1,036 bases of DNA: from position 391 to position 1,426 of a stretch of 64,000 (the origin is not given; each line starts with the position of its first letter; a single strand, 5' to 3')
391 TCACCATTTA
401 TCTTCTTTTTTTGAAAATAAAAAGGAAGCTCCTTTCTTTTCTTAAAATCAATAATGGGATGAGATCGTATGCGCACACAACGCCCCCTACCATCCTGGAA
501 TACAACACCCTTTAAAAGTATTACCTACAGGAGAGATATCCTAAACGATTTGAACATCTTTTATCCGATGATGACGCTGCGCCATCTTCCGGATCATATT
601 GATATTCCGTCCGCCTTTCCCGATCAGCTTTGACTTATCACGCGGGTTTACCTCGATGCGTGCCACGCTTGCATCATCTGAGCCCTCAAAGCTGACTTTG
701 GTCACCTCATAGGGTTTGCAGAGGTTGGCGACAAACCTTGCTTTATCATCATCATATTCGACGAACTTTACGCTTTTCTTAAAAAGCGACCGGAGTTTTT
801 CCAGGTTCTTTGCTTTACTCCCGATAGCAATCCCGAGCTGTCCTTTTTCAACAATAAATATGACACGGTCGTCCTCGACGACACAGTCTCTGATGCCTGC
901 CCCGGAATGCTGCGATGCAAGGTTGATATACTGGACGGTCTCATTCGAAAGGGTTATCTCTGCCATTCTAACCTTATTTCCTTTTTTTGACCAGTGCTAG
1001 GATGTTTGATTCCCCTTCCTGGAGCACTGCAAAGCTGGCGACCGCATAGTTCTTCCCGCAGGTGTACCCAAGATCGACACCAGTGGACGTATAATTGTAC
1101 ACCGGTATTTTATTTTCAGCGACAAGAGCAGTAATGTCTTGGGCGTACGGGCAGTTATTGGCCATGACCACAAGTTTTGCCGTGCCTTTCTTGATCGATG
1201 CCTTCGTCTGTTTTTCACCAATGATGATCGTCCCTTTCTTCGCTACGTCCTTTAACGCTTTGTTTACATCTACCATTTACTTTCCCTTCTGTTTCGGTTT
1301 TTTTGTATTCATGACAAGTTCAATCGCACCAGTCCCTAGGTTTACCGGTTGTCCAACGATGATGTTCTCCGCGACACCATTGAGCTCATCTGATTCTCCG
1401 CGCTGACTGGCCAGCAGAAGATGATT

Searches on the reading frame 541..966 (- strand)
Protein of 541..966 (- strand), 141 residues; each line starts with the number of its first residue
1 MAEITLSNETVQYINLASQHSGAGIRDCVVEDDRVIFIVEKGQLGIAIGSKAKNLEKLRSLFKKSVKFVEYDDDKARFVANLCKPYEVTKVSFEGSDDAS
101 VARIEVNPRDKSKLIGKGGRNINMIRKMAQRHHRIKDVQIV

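Call 60: search_protein_families(library=pfam, proteins=[window:541-966:-], max_evalue=0.0001)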
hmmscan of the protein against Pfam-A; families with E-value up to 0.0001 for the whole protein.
window:541-966:- (141 aa): 4 families
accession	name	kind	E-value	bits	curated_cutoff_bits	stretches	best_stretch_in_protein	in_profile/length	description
PF07650.23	KH_2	-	4.4e-14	52.5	22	1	18-68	8-60/78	KH domain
PF13184.12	KH_5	-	1.7e-10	41.3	27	1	32-92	2-68/69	NusA-like KH domain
PF13083.13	KH_KhpA-B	-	7.9e-08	32.5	32.1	1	78-130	7-59/73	KhpA/KhpB, KH domain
PF00013.35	KH_1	-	7.4e-07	29.3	21.5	0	102-127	2-27/66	KH domain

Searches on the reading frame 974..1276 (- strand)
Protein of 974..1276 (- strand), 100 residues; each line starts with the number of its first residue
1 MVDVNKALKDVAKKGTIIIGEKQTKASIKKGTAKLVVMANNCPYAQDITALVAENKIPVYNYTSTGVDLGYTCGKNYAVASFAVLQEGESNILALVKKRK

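Call 60: search_protein_families(library=pfam, proteins=[window:974-1276:-], max_evalue=0.0001)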
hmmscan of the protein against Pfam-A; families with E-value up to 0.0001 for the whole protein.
window:974-1276:- (100 aa): 1 family
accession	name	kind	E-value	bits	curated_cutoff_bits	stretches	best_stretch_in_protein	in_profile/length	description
PF01248.31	Ribosomal_L7Ae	-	7.2e-16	58.1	22.1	1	4-93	3-94/95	Ribosomal protein L7Ae/L30e/S12e/Gadd45 family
